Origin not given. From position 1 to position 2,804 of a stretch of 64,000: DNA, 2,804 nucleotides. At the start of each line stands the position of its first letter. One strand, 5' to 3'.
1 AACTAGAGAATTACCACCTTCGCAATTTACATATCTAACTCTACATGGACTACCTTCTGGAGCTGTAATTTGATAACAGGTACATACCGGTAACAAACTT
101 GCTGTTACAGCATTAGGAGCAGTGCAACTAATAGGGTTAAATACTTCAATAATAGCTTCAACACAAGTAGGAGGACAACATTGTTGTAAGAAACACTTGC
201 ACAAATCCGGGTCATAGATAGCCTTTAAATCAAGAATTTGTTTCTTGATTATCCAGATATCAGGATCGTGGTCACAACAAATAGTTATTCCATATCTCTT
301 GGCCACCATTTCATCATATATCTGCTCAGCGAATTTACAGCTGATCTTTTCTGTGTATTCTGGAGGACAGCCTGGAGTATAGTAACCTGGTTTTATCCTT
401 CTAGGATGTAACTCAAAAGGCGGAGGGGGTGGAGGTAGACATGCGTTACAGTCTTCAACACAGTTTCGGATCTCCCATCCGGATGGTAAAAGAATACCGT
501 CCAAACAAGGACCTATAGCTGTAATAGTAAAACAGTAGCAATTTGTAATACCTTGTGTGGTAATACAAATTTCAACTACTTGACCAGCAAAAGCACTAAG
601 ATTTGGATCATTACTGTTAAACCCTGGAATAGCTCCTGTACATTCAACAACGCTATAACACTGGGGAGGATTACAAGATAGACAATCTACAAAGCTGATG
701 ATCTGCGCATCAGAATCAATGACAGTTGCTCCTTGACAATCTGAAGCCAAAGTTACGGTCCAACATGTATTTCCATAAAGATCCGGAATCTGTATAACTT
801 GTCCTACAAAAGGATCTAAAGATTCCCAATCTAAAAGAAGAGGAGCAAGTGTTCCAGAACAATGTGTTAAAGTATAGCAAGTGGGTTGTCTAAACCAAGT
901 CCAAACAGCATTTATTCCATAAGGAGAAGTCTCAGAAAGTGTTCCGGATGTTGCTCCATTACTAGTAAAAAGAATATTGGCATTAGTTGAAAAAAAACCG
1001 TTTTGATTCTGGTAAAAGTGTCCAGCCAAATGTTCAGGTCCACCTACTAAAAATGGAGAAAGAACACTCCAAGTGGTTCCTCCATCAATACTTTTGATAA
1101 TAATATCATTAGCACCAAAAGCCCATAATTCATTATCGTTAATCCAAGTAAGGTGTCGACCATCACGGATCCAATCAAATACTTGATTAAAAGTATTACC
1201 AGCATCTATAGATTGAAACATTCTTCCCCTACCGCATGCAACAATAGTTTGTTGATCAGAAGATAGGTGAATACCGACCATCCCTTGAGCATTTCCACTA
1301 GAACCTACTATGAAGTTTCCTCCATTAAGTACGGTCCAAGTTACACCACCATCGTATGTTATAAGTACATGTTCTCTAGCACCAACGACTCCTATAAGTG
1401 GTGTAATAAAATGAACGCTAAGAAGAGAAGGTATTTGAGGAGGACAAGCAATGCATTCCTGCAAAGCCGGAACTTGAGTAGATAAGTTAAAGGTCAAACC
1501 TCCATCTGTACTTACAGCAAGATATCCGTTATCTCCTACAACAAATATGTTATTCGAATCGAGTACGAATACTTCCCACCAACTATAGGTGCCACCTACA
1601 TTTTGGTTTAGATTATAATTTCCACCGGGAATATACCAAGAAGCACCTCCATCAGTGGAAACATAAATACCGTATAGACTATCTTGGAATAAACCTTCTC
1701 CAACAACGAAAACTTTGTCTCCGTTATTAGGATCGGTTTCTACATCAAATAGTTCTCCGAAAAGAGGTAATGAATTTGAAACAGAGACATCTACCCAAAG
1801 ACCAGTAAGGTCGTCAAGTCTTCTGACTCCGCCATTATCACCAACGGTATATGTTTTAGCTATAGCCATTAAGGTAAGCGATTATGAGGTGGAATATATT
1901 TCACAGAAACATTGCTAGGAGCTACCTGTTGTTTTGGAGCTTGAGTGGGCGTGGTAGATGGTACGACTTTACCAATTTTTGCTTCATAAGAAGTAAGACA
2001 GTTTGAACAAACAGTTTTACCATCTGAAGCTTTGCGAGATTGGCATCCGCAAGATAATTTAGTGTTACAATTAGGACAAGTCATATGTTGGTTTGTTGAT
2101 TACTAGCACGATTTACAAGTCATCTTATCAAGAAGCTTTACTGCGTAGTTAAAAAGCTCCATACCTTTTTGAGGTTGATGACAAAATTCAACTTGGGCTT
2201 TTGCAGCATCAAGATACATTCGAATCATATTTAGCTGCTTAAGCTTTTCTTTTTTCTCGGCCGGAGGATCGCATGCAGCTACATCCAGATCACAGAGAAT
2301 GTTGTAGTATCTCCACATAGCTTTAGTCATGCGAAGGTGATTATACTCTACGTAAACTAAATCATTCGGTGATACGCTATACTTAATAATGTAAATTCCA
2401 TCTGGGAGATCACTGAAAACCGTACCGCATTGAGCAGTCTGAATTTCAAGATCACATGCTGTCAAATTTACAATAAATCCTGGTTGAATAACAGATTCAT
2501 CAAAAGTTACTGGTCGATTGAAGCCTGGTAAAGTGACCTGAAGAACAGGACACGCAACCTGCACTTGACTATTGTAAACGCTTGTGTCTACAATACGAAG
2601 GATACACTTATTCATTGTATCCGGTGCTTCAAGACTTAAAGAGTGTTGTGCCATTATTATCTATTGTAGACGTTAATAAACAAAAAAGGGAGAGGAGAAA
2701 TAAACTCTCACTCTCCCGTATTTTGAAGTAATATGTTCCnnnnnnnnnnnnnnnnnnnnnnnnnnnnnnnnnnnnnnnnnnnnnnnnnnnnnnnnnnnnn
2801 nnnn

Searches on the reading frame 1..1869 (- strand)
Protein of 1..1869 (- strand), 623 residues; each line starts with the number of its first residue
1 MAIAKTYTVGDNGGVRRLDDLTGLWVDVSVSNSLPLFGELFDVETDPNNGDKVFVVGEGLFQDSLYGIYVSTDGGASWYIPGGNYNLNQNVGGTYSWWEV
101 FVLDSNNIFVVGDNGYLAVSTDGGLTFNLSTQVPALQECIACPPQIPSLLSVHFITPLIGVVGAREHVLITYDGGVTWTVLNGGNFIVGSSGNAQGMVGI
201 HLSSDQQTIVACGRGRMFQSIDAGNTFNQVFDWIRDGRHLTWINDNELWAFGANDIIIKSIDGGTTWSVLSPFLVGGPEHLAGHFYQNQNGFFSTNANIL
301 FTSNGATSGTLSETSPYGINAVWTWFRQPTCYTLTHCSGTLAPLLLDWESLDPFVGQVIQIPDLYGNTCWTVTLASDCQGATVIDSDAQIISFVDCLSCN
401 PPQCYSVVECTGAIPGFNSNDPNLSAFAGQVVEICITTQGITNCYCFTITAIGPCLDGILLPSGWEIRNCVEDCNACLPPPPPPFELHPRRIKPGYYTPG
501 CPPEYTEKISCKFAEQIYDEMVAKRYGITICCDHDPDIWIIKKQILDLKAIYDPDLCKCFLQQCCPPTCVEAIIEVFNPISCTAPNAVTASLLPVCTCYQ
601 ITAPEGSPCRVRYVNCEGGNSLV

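Call 42: find_related_loci(query=window:1-1869:-, collection=viral_contigs, flank=10000)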
Query window:1-1869:- (623 aa) in viral_contigs; peptide patterns used: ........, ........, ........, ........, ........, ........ (x = any residue, [..] = any of these).
26 stretches matched a pattern; 3 encode a relative of the query (tblastn E <= 1e-3); 3 distinct loci.
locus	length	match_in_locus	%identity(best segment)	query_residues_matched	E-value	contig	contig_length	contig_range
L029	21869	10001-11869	88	1-623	0e+0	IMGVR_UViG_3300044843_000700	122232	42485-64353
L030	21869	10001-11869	88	1-623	0e+0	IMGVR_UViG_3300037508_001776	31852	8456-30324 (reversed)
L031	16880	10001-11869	88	1-623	0e+0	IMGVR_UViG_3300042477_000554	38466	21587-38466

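Call 45: search_protein_families(library=phrogs, proteins=[L029:17830-21867:+, L029:12007-13581:+, L029:14137-15357:+, L029:16769-17830:+], max_evalue=0.001)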
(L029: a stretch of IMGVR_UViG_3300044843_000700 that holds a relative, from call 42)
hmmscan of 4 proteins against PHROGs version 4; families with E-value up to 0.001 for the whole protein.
L029:17830-21867:+ (1346 aa): 2 families
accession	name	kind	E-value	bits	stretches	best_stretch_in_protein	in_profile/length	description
phrog_37948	-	head and packaging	8.2e-34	116.9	2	181-403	206-443/2289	virion structural protein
phrog_15100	-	head and packaging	9.3e-16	57.3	2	31-146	24-148/1783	virion structural protein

L029:12007-13581:+ (524 aa): 0 families

L029:14137-15357:+ (406 aa): 5 families
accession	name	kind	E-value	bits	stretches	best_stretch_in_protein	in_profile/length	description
phrog_6005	-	head and packaging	1.1e-10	40.7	1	123-258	187-325/1512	virion structural protein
phrog_460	-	connector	5.8e-07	29.5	0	108-172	224-287/385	head closure Hc2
phrog_701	-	head and packaging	5.1e-05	20.1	1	115-273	1166-1305/6136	virion structural protein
phrog_32294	-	tail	0.00027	18.7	1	159-246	1920-2001/2435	baseplate wedge subunit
phrog_5342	-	tail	0.00036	18.4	1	160-237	2370-2442/3319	tail fiber protein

L029:16769-17830:+ (353 aa): 1 family
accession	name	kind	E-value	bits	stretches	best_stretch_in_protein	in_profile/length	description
phrog_34036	-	head and packaging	1.3e-17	65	1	214-330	167-287/290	virion structural protein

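Call 47: find_related_loci(query=L029:20368-21867:+, collection=viral_contigs, flank=10000)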
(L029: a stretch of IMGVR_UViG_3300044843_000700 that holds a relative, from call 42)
Query L029:20368-21867:+ (500 aa) in viral_contigs; peptide patterns used: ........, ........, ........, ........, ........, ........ (x = any residue, [..] = any of these).
66 stretches matched a pattern; 39 encode a relative of the query (tblastn E <= 1e-3); 38 distinct loci.
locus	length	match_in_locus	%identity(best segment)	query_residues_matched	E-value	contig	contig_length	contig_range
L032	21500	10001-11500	100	1-500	0e+0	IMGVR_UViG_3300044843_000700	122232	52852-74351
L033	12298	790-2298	70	1-499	0e+0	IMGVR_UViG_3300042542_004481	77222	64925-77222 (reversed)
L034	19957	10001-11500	100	1-500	0e+0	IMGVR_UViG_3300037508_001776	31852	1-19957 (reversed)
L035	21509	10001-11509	70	1-499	0e+0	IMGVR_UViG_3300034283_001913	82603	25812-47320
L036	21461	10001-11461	55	2-500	1e-178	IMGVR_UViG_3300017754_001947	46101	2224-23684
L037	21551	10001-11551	55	1-500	2e-173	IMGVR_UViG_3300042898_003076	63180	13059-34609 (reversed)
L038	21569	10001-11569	50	1-500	6e-165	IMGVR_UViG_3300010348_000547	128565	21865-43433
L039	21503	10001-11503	51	2-500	1e-160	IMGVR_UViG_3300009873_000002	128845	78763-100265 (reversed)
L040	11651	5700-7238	49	1-500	7e-154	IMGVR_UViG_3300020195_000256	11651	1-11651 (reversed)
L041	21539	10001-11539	49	1-500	9e-154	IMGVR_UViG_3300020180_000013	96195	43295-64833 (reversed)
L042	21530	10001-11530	49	4-499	8e-147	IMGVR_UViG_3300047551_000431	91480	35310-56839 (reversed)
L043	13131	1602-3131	48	4-499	5e-145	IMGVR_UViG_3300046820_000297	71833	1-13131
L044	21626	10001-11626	43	10-499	9e-138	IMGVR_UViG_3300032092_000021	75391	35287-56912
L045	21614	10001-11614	45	8-499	4e-136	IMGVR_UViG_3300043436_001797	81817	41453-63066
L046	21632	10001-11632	44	1-499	2e-130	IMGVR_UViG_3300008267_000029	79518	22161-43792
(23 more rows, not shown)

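Call 49: search_protein_families(library=phrogs, proteins=[L032:12547-15009:+, L032:15002-17464:+, L032:17506-20586:+, L032:20574-21500:+], max_evalue=0.01)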
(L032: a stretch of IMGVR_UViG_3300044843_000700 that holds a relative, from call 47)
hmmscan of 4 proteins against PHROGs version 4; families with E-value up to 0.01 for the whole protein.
L032:12547-15009:+ (821 aa): 4 families
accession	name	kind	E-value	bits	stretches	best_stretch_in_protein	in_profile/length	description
phrog_1033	-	DNA, RNA and nucleotide metabolism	6.9e-10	40.2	1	19-75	53-115/334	ParB-like partition protein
phrog_8071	-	DNA, RNA and nucleotide metabolism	0.00015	22.1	1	7-72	12-75/389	ParB-like partition protein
phrog_498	-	other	0.00028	20.5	1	4-73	37-106/633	DNA methyltransferase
phrog_4272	-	unknown function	0.0026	17.2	0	20-64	426-472/764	-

L032:15002-17464:+ (821 aa): 0 families

L032:17506-20586:+ (1027 aa): 0 families

L032:20574-21500:+ (309 aa): 0 families

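Call 55: find_related_loci(query=L032:20574-21500:+, collection=viral_contigs, flank=10000)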
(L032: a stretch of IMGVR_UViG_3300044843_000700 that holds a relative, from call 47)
Query L032:20574-21500:+ (309 aa) in viral_contigs; peptide patterns used: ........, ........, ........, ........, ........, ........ (x = any residue, [..] = any of these).
1 stretches matched a pattern; 1 encode a relative of the query (tblastn E <= 1e-3); 1 distinct loci.
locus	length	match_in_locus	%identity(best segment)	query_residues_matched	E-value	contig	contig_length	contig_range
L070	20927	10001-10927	100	1-309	0e+0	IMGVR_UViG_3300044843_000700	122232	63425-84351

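Call 57: search_protein_families(library=phrogs, proteins=[L070:10001-14938:+, L070:14931-20927:+], max_evalue=0.01)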
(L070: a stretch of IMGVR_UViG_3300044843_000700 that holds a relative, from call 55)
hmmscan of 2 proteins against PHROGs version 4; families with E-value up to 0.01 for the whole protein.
L070:10001-14938:+ (1646 aa): 0 families

L070:14931-20927:+ (1999 aa): 0 families

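Call 59: find_related_loci(query=L070:19431-20927:+, collection=viral_contigs, flank=10000)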
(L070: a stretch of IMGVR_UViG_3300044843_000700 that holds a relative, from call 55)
Query L070:19431-20927:+ (499 aa) in viral_contigs; peptide patterns used: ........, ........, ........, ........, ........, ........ (x = any residue, [..] = any of these).
10 stretches matched a pattern; 10 encode a relative of the query (tblastn E <= 1e-3); 9 distinct loci.
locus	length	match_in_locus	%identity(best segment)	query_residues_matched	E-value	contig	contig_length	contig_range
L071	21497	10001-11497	100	1-499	0e+0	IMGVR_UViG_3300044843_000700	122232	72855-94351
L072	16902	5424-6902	51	2-499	3e-150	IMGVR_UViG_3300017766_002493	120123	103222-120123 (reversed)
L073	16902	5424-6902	51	2-499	7e-150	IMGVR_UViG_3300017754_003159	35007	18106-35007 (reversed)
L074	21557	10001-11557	44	2-499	1e-129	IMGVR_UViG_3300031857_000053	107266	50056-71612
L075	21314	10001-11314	46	2-499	5e-128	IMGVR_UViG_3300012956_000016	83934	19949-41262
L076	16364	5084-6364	40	2-492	9e-97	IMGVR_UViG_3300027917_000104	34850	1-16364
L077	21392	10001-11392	36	2-499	3e-77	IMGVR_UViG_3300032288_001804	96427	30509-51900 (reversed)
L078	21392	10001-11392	36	2-499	5e-77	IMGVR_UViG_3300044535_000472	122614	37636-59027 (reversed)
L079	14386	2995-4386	35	2-499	8e-77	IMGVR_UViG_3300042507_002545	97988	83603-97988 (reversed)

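Call 89: search_dna_similar(query=L071:10601-13900:+, collection=phages, mode=protein, max_evalue=0.00001, max_rows=15)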
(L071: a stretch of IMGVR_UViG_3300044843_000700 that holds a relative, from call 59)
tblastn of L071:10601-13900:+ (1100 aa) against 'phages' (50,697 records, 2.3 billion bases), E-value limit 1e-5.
Records with a match: 115; places in all: 115; records where one place covers at least 80% of the query: 0.
Best place of each record, by identity: <60% 115.
By first word of the organism name: uncultured 36; Flavobacterium 29; Bacteroides 29; CrAssphage 7; Bacteriophage 3; Cellulophaga 2; Dulem 2; Caudoviricetes 2; IAS 2; crAssphage 1; and 2 more.
By host as written in the record: - 46; Bacteroides intestinalis DSM 108646 25; Flavobacterium psychrophilum 950106-1/1 12; Bacteroides cellulosilyticus 3; Flavobacterium psychrophilum 020612-2/1 3; Flavobacterium psychrophilum strain FPS-D10 3; Homo sapiens 3; Cellulophaga baltica #14 2; and 13 more.
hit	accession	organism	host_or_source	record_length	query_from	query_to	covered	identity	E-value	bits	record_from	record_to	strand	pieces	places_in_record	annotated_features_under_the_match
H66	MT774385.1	uncultured phage cr108_1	human feces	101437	6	669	60%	24.8%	3e-31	139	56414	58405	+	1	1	hypothetical protein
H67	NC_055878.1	uncultured phage cr108_1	human feces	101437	6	669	60%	24.8%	3e-31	139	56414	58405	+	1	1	hypothetical protein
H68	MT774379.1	uncultured phage cr118_1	human feces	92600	48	714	61%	24.3%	7e-22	108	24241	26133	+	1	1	DNA helicase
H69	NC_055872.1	uncultured phage cr118_1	human feces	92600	48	714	61%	24.3%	7e-22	108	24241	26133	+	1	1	exonuclease V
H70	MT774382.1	uncultured phage cr10_1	human feces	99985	37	694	60%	23.7%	3e-18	97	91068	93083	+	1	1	hypothetical protein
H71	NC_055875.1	uncultured phage cr10_1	human feces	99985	37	694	60%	23.7%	3e-18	97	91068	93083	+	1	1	hypothetical protein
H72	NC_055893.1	uncultured phage cr4_1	human feces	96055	18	691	61%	22.4%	2e-17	95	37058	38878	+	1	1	hypothetical protein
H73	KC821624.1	Cellulophaga phage phi14:2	Cellulophaga baltica #14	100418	58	685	57%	23.2%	5e-25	119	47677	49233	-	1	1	structural protein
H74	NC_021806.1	Cellulophaga phage phi14:2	Cellulophaga baltica #14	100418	58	685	57%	23.2%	5e-25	119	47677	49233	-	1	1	g066: Catalytic RNA polymerase subunit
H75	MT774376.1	uncultured phage cr55_1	human feces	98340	59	682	57%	20.6%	2e-11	75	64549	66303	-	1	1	hypothetical protein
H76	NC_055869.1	uncultured phage cr55_1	human feces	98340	59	682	57%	20.6%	2e-11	75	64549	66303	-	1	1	hypothetical protein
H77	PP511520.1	Dulem virus 41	Varecia variegata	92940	494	1013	47%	24.3%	2e-17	94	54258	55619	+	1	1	hypothetical protein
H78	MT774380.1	uncultured phage cr1_1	human feces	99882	59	682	57%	20.0%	4e-12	77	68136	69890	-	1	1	hypothetical protein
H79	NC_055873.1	uncultured phage cr1_1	human feces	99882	59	682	57%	20.0%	4e-12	77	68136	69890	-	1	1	hypothetical protein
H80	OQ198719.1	Caudoviricetes sp. 'Rudgehvirus jaberico'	Bacteroides cellulosilyticus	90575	211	712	46%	24.1%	3e-9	68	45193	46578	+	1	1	putative RNAP catalytic subunit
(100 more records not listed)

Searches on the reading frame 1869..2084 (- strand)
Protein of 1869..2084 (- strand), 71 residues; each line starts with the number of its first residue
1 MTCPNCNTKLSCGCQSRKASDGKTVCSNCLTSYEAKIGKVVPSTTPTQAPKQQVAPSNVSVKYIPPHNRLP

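Call 39: search_protein_families(library=pfam, alignment_id=A1, max_evalue=0.001)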
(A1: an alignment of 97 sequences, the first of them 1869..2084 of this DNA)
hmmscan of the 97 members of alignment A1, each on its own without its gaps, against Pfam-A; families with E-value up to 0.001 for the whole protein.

A. member 1, window:1869-2084:- (71 aa): 0 families

B. families by the number of members that match (of 97 scanned): 29 families (the first 25 are shown)
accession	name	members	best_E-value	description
PF25043.1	DUF7788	2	2.1e-22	Domain of unknown function (DUF7788)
PF14528.11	LAGLIDADG_3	2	4.5e-10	LAGLIDADG-like domain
PF00961.24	LAGLIDADG_1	2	0.00016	LAGLIDADG endonuclease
PF11443.14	DUF2828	1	1.1e-36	Domain of unknown function (DUF2828)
PF23898.1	Crass_capsid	1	3.5e-32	Crassvirus major capsid protein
PF25311.1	WDGH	1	1.7e-29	WDGH domain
PF20475.3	DUF6717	1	5.3e-27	Family of unknown function (DUF6717)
PF00210.30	Ferritin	1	1e-21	Ferritin-like domain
PF01145.31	Band_7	1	2e-17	SPFH domain / Band 7 family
PF14081.11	DUF4262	1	2.6e-15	Domain of unknown function (DUF4262)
PF13730.12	HTH_36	1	4e-14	Helix-turn-helix domain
PF00004.35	AAA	1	1.2e-13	ATPase family associated with various cellular activities (AAA)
PF05658.19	YadA_head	1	3.3e-13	YadA head domain repeat (2 copies)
PF01396.24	Zn_ribbon_Top1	1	4.5e-13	Topoisomerase DNA binding C4 zinc finger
PF01541.30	GIY-YIG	1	4.9e-13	GIY-YIG catalytic domain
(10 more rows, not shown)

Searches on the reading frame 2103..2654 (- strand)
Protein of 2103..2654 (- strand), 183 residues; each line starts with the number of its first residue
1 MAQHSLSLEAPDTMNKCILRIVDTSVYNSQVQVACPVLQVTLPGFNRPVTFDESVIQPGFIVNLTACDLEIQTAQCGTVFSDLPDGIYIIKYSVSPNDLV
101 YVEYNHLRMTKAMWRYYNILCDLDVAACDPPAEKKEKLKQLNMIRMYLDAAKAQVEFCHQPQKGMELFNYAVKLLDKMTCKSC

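Call 33: find_encoding_contigs(protein=window:2103-2654:-, flank=10000, max_places=4)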
Protein window:2103-2654:- (183 aa): 4 contigs read that carry it; 3 places shown.
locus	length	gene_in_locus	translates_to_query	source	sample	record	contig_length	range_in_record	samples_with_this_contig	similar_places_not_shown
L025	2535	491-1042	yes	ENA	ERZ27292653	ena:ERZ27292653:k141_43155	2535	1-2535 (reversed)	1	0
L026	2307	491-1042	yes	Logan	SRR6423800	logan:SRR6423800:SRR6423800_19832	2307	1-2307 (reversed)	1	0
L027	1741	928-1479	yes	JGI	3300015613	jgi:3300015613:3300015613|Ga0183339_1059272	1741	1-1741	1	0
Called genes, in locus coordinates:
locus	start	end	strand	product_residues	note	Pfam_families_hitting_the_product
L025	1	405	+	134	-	?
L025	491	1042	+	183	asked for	-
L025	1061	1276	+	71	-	-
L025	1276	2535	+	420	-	?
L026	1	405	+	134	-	?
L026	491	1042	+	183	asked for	-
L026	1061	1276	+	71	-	-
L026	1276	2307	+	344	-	?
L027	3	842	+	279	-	?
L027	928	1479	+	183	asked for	-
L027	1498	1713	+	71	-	-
